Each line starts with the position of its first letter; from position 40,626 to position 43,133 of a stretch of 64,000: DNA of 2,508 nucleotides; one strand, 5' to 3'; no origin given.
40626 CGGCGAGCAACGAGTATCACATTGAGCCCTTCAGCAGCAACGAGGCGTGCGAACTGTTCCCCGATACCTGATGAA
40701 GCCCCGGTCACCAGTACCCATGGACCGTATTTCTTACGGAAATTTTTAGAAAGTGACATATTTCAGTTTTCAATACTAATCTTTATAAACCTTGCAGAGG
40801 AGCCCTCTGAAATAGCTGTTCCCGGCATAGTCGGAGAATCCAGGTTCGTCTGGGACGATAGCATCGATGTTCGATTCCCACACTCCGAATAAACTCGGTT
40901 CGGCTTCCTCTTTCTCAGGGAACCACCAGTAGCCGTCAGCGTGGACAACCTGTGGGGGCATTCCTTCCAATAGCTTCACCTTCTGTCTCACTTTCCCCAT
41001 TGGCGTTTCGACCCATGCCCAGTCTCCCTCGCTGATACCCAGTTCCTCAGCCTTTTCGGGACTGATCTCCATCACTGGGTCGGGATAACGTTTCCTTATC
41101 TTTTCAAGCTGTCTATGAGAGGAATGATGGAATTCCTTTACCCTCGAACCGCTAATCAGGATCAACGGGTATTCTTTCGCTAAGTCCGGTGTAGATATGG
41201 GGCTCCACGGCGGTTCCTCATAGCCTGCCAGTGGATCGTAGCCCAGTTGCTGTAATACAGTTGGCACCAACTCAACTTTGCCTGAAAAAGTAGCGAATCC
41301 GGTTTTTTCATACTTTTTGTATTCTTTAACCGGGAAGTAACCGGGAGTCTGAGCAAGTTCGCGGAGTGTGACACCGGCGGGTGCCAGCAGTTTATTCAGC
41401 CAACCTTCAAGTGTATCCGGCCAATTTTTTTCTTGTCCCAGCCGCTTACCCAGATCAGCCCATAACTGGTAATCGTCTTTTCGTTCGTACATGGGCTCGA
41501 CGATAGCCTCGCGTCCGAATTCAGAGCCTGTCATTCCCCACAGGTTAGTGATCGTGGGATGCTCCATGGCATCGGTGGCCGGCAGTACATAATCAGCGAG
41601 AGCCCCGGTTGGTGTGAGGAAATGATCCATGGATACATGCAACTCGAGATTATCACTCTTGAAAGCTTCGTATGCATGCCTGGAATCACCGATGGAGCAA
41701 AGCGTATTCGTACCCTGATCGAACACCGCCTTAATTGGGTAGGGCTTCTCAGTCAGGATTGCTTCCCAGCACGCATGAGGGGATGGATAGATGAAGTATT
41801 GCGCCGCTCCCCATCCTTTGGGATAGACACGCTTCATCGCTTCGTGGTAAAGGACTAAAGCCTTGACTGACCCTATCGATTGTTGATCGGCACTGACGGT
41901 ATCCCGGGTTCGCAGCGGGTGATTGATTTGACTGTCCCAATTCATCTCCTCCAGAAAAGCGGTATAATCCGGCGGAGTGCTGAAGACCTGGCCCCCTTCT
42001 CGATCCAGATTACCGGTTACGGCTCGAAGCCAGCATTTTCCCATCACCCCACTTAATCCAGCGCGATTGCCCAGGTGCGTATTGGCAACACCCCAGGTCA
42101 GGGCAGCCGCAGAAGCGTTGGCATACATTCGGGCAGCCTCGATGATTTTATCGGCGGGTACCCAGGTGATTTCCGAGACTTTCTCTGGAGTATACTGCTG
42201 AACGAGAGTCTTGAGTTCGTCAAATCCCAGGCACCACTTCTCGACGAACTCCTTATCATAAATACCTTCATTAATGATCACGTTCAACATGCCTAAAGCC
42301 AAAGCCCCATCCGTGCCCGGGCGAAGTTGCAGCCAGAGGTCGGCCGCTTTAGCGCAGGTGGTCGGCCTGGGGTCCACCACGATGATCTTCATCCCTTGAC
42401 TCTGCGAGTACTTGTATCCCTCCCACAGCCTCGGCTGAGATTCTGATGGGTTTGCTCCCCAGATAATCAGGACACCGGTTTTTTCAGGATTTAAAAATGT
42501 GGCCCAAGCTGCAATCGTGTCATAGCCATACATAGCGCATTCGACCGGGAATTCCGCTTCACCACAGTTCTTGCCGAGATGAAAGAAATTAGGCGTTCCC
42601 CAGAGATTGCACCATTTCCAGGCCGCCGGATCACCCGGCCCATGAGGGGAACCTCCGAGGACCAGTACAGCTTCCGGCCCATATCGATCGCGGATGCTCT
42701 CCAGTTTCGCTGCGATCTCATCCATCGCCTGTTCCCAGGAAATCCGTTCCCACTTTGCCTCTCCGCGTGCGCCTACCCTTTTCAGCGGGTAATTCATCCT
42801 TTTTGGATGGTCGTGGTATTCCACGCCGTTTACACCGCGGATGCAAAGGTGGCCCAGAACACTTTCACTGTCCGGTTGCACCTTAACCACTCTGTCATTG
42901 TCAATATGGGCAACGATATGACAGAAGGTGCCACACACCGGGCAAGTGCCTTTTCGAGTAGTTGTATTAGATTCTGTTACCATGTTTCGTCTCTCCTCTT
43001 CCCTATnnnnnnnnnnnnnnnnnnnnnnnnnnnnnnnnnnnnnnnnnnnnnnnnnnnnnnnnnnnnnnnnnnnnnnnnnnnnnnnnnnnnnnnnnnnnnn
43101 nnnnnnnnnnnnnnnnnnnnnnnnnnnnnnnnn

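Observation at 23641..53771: ~30-kb anaerobic catabolic island combining pterin enzymes with a CoA-dependent beta-oxidation-like toolkit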

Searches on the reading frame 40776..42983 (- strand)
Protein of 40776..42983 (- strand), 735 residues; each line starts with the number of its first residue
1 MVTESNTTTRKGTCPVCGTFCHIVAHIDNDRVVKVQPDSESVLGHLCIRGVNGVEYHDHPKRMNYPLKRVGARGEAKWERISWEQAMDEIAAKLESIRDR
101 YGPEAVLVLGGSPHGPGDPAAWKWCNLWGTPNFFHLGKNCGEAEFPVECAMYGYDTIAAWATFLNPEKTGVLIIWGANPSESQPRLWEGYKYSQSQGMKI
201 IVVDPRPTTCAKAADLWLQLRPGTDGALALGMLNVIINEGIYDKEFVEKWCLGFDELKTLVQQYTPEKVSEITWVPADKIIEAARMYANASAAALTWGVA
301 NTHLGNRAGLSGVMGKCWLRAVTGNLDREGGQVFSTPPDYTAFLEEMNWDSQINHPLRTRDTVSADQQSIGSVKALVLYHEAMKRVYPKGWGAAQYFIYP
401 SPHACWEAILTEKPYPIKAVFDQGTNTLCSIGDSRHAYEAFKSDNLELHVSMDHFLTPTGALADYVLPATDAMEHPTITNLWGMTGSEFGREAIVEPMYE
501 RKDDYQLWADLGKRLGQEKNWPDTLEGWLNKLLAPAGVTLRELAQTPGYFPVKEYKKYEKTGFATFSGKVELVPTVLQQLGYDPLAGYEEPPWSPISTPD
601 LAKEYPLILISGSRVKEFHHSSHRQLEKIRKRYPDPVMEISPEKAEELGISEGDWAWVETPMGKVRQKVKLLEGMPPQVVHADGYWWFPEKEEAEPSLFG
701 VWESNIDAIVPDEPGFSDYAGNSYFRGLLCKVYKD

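Call 5: find_encoding_contigs(protein=window:40776-42983:-, flank=10000, max_places=6)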
Protein window:40776-42983:- (735 aa): 3 contigs read that carry it; 2 places shown.
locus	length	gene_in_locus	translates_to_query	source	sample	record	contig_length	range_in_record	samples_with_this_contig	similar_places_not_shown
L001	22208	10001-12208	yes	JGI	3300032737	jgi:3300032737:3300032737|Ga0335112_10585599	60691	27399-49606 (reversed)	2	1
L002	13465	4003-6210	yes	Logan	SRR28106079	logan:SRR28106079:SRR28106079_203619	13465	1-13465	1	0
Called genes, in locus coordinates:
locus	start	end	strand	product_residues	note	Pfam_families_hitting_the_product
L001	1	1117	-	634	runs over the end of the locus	PF02730:AFOR_N, PF01314:AFOR_C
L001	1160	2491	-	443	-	PF00890:FAD_binding_2 (weak), PF01266:DAO (weak), PF12831:FAD_oxidored (weak), PF13450:NAD_binding_8, PF01593:Amino_oxidase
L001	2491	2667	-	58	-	PF00037:Fer4, PF12797:Fer4_2 (weak), PF12837:Fer4_6, PF13237:Fer4_10, PF14697:Fer4_21, PF25160:LdpA_Fe-S-bd (weak), PF12838:Fer4_7 (weak), PF00037:Fer4, +6 more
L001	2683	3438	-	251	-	PF00106:adh_short, PF08659:KR, PF13561:adh_short_C2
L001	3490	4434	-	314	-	PF12802:MarR_2 (faint), PF13404:HTH_AsnC-type (weak), PF13412:HTH_24, PF01037:AsnC_trans_reg, PF22482:AsnC_trans_reg_3 (weak), PF13404:HTH_AsnC-type, PF13412:HTH_24, PF01037:AsnC_trans_reg (weak), +5 more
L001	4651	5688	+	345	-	PF08240:ADH_N, PF16912:Glu_dehyd_C, PF00107:ADH_zinc_N, PF13602:ADH_zinc_N_2 (weak)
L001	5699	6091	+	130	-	PF07858:LEH, PF13474:SnoaL_3 (weak), PF07366:SnoaL, PF12680:SnoaL_2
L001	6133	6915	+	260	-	PF00106:adh_short, PF08659:KR, PF23441:SDR, PF13561:adh_short_C2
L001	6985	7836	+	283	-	PF01261:AP_endonuc_2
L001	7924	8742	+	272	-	PF00106:adh_short, PF08659:KR, PF13561:adh_short_C2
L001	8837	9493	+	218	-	PF08901:DUF1847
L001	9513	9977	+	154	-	PF00903:Glyoxalase, PF13669:Glyoxalase_4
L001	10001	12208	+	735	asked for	PF04879:Molybdop_Fe4S4 (weak), PF00384:Molybdopterin, PF01568:Molydop_binding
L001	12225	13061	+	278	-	PF00106:adh_short, PF08659:KR, PF13561:adh_short_C2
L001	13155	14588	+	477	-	PF02629:CoA_binding, PF13380:CoA_binding_2, PF13607:Succ_CoA_lig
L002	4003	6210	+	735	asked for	PF04879:Molybdop_Fe4S4 (weak), PF00384:Molybdopterin, PF01568:Molydop_binding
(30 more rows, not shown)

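Call 14: search_solved_structures(query=window:40776-42983:-, max_evalue=0.00001)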
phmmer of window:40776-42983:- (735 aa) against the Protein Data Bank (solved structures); distinct sequences matched with E-value up to 0.00001: 67 (the best 60 are shown).
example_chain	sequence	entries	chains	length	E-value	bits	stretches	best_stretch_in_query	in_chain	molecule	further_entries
2e7z_A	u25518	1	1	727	9.2e-119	400.9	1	13-734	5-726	Acetylene hydratase Ahy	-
7qv7_S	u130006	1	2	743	1.5e-62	215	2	13-332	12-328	Hydrogen dependent carbon dioxide reductase subunit FdhF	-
2vpw_A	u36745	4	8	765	1.2e-56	195.5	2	13-338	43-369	THIOSULFATE REDUCTASE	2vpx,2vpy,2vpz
1aa6_A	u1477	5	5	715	2.4e-55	191.2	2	13-328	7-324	FORMATE DEHYDROGENASE H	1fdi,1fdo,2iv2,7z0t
9vap_A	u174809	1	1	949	9.7e-48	166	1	7-331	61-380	Formate dehydrogenase molybdopterin-binding subunit FdhA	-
7vw6_A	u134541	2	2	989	2.1e-46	161.6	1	11-676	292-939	Formate dehydrogenase | Tungsten-containing formate dehydrogenase alpha subunit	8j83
7e5z_A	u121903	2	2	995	2.2e-46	161.6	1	11-676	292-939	Formate dehydrogenase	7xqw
9t1s_L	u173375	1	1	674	2e-43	151.7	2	13-331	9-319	formate dehydrogenase (coenzyme F420)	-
9wxb_B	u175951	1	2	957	9.7e-41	142.9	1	6-682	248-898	Formate dehydrogenase alpha subunit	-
7bkb_D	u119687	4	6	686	1.2e-40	142.6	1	12-331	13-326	Formate dehydrogenase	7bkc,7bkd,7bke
6tg9_A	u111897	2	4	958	6.2e-38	133.6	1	12-331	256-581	Formate dehydrogenase subunit alpha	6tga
7l5i_A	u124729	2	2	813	3e-35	124.7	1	72-530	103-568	Trimethylamine-N-oxide reductase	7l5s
1dms_A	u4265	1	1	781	1.8e-34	122.2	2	72-309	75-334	DMSO REDUCTASE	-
8rqz_C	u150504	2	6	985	7.9e-34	120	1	10-672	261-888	Probable oxidoreductase YjgC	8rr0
9gzq_A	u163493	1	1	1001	8.5e-34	119.9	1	10-672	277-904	Probable oxidoreductase YjgC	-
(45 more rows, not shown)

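Call 16: find_homologous_proteins(query=window:40776-42983:-, max_evalue=1e-50)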
Query window:40776-42983:- (735 aa): 6522 proteins with E <= 1e-50 among 8000 candidates; the best 120 are listed.
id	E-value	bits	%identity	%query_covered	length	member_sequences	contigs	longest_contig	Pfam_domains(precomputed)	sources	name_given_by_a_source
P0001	0.0e+0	1648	92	100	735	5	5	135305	PF00384.28,PF01568.28,PF04879.22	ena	-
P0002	0.0e+0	1636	92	100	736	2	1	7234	PF00384.28,PF01568.28,PF04879.22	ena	-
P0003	0.0e+0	1591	89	100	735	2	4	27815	PF00384.28,PF01568.28,PF04879.22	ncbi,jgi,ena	-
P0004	0.0e+0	1525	84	99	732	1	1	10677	PF00384.28,PF01568.28,PF04879.22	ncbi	-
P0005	0.0e+0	1507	84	99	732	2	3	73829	PF00384.28,PF01568.28,PF04879.22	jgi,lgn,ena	-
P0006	0.0e+0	1464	81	100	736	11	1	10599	PF00384.28,PF01568.28,PF04879.22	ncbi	-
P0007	0.0e+0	1437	80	99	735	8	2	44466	PF00384.28,PF01568.28,PF04879.22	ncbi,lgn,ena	-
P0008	0.0e+0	1431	79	100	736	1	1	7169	PF00384.28,PF01568.28,PF04879.22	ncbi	-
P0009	0.0e+0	1412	78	100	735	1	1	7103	PF00384.28,PF01568.28,PF04879.22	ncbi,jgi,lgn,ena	ncbi:MAG: molybdopterin-dependent oxidoreductase [Dehalococcoidia bacterium]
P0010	0.0e+0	1406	78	100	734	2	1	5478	PF00384.28,PF01568.28,PF04879.22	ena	-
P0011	0.0e+0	1333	73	100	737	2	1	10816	PF00384.28,PF01568.28,PF04879.22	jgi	jgi:thiosulfate reductase/polysulfide reductase chain A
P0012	0.0e+0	1321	73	100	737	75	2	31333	PF00384.28,PF01568.28,PF04879.22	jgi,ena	-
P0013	0.0e+0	1288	71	100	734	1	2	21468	PF00384.28,PF01568.28,PF04879.22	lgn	-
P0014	0.0e+0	1288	70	100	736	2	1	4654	PF00384.28,PF01568.28,PF04879.22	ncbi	-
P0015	0.0e+0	1282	71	100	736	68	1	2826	PF00384.28,PF01568.28,PF04879.22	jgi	-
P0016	0.0e+0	1281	70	100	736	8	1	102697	PF00384.28,PF01568.28,PF04879.22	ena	-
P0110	7.2e-250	849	51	99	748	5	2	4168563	PF00384.28,PF01568.28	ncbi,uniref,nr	ncbi:molybdopterin-containing oxidoreductase family protein [Denitratisoma oestradiolicum]|uniref:Mo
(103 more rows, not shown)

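Call 20: find_related_loci(query=window:40776-42983:-, collection=genome_contigs, flank=10000)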
Query window:40776-42983:- (735 aa) in genome_contigs; peptide patterns used: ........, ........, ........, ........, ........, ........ (x = any residue, [..] = any of these).
136 stretches matched a pattern; 62 encode a relative of the query (tblastn E <= 1e-3); 61 distinct loci.
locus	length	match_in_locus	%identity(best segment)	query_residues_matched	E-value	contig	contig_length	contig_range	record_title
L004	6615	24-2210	84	6-734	0e+0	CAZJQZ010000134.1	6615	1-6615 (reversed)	MAG TPA_asm: uncultured Dehalococcoidia bacterium isolate binchicken_co334_59 genome assembly, contig: NODE_22779_length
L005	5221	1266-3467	80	1-734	0e+0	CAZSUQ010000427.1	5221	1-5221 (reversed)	MAG TPA_asm: uncultured Thermodesulfobacteriota bacterium isolate binchicken_co97_83 genome assembly, contig: NODE_55096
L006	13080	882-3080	80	3-735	0e+0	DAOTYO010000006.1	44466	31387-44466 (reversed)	MAG TPA_asm: Dehalococcoidia bacterium isolate H25_356 k127_299336, whole genome shotgun sequence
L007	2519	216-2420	73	1-734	0e+0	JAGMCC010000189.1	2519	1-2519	MAG: Dehalococcoidia bacterium isolate RS_16_40 ZL425.bin.40.fa_189, whole genome shotgun sequence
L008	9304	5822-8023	73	2-734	0e+0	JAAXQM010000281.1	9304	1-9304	MAG: Dehalococcoidales bacterium isolate MAG-BB-17 scaffold_1671, whole genome shotgun sequence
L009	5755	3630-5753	73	1-707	0e+0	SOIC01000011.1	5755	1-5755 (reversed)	MAG: Dehalococcoidia bacterium isolate E29_bin15 NODE_6935_length_5755_cov_15.267719, whole genome shotgun sequence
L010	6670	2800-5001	69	2-734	0e+0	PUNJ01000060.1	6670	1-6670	MAG: Chloroflexi bacterium isolate B1Sed10_194 B1-Sed10-C18025, whole genome shotgun sequence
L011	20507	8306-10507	66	2-734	0e+0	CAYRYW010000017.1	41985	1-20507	MAG TPA_asm: uncultured Dehalococcoidales bacterium isolate binchicken_co334_379 genome assembly, contig: NODE_1415_leng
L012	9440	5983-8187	73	1-734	0e+0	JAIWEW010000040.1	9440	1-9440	MAG: bacterium isolate JL_US_03_9 NODE_1829_length_9440_cov_0.769759, whole genome shotgun sequence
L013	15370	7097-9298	89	1-734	0e+0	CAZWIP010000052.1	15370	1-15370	MAG TPA_asm: uncultured Dehalococcoidia bacterium isolate SRP077602_co2_112 genome assembly, contig: NODE_5819_length_15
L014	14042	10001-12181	49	6-733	0e+0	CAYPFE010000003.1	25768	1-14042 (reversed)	MAG TPA_asm: uncultured Novosphingobium sp. isolate SRP134809_co1_553 genome assembly, contig: NODE_3478_length_25768_co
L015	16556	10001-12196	51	6-733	0e+0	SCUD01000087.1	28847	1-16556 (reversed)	MAG: Gammaproteobacteria bacterium isolate FW602_bin.2 FW602_bin.2-58704, whole genome shotgun sequence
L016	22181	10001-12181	51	7-734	0e+0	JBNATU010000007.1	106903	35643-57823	MAG: Moorellaceae bacterium isolate Kamch4342-3A-MB-01 bin2.fa-7, whole genome shotgun sequence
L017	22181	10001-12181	44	9-732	0e+0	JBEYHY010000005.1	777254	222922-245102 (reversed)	Saccharomonospora sp. NPDC006951 NPDC006951_269_E9.ctg-0005, whole genome shotgun sequence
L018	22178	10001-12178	45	10-732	0e+0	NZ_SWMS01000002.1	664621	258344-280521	Prauserella endophytica strain CGMCC 4.7182 Scaffold2, whole genome shotgun sequence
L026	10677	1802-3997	84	4-735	0e+0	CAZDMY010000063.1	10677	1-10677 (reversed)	MAG TPA_asm: uncultured Dehalococcoidia bacterium isolate SRP332253_co2_55 genome assembly, contig: NODE_6208_length_106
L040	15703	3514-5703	71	5-734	0e+0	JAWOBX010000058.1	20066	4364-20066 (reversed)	MAG: Dehalococcoidia bacterium isolate BLK3-3.bin.35 k191_477198, whole genome shotgun sequence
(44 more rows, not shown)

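Call 22: find_encoding_contigs(protein=P0110, flank=10000, max_places=2)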
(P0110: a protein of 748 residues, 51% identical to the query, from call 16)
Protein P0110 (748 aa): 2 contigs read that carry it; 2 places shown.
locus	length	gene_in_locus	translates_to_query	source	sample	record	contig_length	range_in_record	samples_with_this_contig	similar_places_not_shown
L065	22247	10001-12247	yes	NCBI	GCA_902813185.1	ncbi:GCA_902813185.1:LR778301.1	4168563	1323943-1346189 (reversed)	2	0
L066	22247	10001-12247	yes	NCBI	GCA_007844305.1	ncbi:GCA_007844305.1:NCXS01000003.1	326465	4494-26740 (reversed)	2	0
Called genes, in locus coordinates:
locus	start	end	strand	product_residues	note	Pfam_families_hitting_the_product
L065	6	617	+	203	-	PF13417:GST_N_3 (weak), PF13409:GST_N_2, PF00043:GST_C, PF14497:GST_C_3, PF13410:GST_C_2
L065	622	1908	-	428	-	PF01266:DAO (weak), PF13450:NAD_binding_8, PF01593:Amino_oxidase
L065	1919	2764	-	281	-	PF00494:SQS_PSY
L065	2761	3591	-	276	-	PF00494:SQS_PSY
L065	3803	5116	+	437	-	PF05697:Trigger_N, PF00254:FKBP_C, PF05698:Trigger_C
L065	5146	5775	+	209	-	PF00574:CLP_protease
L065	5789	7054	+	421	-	PF06689:zf-C4_ClpX, PF00493:MCM (faint), PF01078:Mg_chelatase (faint), PF00004:AAA, PF07724:AAA_2, PF07728:AAA_5 (weak), PF13401:AAA_22 (weak), PF10431:ClpB_D2-small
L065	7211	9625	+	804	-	PF02190:LON_substr_bdg, PF08298:AAA_PrkA (weak), PF00004:AAA, PF07728:AAA_5, PF22667:Lon_lid, PF05362:Lon_C, PF13541:ChlI (weak)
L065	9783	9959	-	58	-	-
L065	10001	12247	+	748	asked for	PF00384:Molybdopterin, PF01568:Molydop_binding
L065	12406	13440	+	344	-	PF00248:Aldo_ket_red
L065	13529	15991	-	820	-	PF07715:Plug, PF00593:TonB_dep_Rec_b-barrel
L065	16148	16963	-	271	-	PF01177:Asp_Glu_race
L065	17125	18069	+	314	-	PF00126:HTH_1, PF03466:LysR_substrate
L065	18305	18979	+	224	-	PF12798:Fer4_3 (faint), PF13187:Fer4_9 (weak), PF13247:Fer4_11, PF25160:LdpA_Fe-S-bd (weak), PF00037:Fer4 (weak), PF12797:Fer4_2 (weak), PF12837:Fer4_6 (weak), PF13237:Fer4_10 (weak), +2 more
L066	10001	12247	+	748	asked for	PF00384:Molybdopterin, PF01568:Molydop_binding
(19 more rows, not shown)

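Call 23: search_solved_structures(query=window:40776-42983:-, max_evalue=1e-100, show_alignments=1)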
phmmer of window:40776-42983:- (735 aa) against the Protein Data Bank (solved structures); distinct sequences matched with E-value up to 1e-100: 1.
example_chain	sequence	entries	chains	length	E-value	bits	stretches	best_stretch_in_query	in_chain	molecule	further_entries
2e7z_A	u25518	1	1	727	9.2e-119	400.9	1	13-734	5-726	Acetylene hydratase Ahy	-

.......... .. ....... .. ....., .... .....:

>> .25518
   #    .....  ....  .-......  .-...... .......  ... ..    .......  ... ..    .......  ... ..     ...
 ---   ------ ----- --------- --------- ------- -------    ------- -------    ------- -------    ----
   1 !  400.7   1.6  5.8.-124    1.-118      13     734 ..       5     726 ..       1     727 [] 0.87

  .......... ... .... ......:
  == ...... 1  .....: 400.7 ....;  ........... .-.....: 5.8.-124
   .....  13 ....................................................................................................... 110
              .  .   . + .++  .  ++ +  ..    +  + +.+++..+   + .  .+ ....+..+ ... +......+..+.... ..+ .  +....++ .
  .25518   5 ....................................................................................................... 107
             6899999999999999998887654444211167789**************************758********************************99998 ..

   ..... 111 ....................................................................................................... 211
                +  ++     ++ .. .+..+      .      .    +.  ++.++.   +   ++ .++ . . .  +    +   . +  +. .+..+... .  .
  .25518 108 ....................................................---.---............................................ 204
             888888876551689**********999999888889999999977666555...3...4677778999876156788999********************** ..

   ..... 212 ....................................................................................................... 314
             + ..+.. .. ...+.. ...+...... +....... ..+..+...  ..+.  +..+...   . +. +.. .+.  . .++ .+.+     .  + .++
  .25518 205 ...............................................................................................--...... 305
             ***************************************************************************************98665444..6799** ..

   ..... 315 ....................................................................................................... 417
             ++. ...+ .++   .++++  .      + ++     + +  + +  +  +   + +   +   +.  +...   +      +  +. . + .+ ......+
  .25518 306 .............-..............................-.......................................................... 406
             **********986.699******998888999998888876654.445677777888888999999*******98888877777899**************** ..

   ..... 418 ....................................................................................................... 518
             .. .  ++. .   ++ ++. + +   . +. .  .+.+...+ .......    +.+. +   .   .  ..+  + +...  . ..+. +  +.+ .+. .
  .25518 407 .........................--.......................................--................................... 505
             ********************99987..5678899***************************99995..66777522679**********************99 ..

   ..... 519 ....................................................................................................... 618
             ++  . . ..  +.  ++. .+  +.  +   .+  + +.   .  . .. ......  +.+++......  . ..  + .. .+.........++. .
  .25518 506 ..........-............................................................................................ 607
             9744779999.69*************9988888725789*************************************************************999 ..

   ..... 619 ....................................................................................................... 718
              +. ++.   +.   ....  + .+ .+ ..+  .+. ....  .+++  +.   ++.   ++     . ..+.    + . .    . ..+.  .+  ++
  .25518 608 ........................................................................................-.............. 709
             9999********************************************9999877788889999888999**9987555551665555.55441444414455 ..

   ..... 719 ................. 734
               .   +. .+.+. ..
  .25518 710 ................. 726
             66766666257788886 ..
